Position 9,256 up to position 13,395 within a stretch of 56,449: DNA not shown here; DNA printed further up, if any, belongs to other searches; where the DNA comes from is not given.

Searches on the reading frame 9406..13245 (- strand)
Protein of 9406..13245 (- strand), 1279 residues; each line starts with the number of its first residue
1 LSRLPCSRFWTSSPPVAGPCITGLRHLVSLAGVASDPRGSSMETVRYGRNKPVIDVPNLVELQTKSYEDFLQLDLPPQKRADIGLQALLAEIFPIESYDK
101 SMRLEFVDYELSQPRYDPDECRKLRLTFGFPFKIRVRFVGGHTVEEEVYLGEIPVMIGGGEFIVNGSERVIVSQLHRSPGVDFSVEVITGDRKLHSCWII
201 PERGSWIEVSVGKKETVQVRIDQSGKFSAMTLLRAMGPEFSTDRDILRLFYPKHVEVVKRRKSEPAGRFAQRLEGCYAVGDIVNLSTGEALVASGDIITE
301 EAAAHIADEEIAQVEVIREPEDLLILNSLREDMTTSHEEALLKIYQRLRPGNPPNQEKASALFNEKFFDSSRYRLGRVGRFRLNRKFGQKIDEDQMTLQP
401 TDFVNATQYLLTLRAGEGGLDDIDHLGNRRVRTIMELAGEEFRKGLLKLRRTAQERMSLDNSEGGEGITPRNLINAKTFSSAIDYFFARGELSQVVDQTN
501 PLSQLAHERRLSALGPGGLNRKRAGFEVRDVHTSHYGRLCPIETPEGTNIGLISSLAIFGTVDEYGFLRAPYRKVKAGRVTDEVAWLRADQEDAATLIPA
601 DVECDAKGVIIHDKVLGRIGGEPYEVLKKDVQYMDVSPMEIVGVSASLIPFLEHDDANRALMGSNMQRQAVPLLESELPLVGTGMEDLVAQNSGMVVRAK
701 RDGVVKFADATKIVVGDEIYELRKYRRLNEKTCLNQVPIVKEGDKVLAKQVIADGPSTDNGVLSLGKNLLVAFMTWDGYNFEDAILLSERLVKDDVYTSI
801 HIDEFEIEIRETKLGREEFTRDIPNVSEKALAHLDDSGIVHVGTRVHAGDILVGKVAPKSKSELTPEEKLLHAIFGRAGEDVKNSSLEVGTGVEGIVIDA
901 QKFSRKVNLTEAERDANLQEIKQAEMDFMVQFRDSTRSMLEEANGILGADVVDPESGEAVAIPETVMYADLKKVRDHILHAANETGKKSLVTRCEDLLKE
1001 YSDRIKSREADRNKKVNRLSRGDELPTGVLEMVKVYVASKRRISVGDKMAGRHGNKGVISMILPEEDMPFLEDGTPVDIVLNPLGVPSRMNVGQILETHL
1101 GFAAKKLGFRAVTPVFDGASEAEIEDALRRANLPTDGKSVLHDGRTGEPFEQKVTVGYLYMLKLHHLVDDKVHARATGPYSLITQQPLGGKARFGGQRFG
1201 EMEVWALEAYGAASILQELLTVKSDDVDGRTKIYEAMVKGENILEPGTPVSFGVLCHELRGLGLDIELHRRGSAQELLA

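Call 72: find_homologous_proteins(query=window:9406-13245:-, max_evalue=1e-50)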
Query window:9406-13245:- (1279 aa): 8000 proteins with E <= 1e-50 among 8000 candidates; the best 120 are listed.
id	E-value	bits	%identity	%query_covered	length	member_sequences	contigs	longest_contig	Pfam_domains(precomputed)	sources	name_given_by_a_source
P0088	0.0e+0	2777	100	97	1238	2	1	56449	PF04565.22,PF04561.20,PF04560.26,PF10385.15,PF04563.21,PF00562.34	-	-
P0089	0.0e+0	2409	86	97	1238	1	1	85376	PF04565.22,PF04561.20,PF04560.26,PF10385.15,PF04563.21,PF00562.34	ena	-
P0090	0.0e+0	2356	84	97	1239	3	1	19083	PF04565.22,PF04561.20,PF04560.26,PF10385.15,PF04563.21,PF00562.34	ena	-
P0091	0.0e+0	2350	84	97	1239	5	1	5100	PF04565.22,PF04561.20,PF04560.26,PF10385.15,PF04563.21,PF00562.34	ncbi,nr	ncbi:MAG: DNA-directed RNA polymerase subunit beta [Planctomycetota bacterium]|nr:DNA-directed RNA p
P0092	0.0e+0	2330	83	97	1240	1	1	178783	PF04565.22,PF04561.20,PF04560.26,PF10385.15,PF04563.21,PF00562.34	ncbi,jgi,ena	-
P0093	0.0e+0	2294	83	97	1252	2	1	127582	PF04565.22,PF04561.20,PF04560.26,PF10385.15,PF04563.21,PF00562.34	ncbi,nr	ncbi:MAG: DNA-directed RNA polymerase subunit beta [Planctomycetota bacterium]|nr:MAG: DNA-directed 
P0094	0.0e+0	2249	80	97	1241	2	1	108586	PF04565.22,PF04561.20,PF04560.26,PF10385.15,PF04563.21,PF00562.34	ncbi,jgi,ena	-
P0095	0.0e+0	2241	80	97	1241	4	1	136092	PF04565.22,PF04561.20,PF04560.26,PF10385.15,PF04563.21,PF00562.34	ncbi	-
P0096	0.0e+0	2040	73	97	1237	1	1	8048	PF04565.22,PF04561.20,PF04560.26,PF10385.15,PF04563.21,PF00562.34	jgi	jgi:DNA-directed RNA polymerase subunit beta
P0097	0.0e+0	2038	73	97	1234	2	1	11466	PF04565.22,PF04561.20,PF04560.26,PF10385.15,PF04563.21,PF00562.34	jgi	-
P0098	0.0e+0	2037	73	97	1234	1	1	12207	PF04565.22,PF04561.20,PF04560.26,PF10385.15,PF04563.21,PF00562.34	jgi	jgi:DNA-directed RNA polymerase subunit beta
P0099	0.0e+0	2034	74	97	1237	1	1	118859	PF04565.22,PF04561.20,PF04560.26,PF10385.15,PF04563.21,PF00562.34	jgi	jgi:DNA-directed RNA polymerase subunit beta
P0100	0.0e+0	2025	73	97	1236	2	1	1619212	PF04565.22,PF04561.20,PF04560.26,PF10385.15,PF04563.21,PF00562.34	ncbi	ncbi:MAG: DNA-directed RNA polymerase subunit beta [Planctomycetota bacterium]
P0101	0.0e+0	2025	74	96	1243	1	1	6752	PF04565.22,PF04561.20,PF04560.26,PF10385.15,PF04563.21,PF00562.34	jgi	jgi:DNA-directed RNA polymerase subunit beta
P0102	0.0e+0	2022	73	96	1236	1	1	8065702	PF04565.22,PF04561.20,PF04560.26,PF10385.15,PF04563.21,PF00562.34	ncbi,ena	-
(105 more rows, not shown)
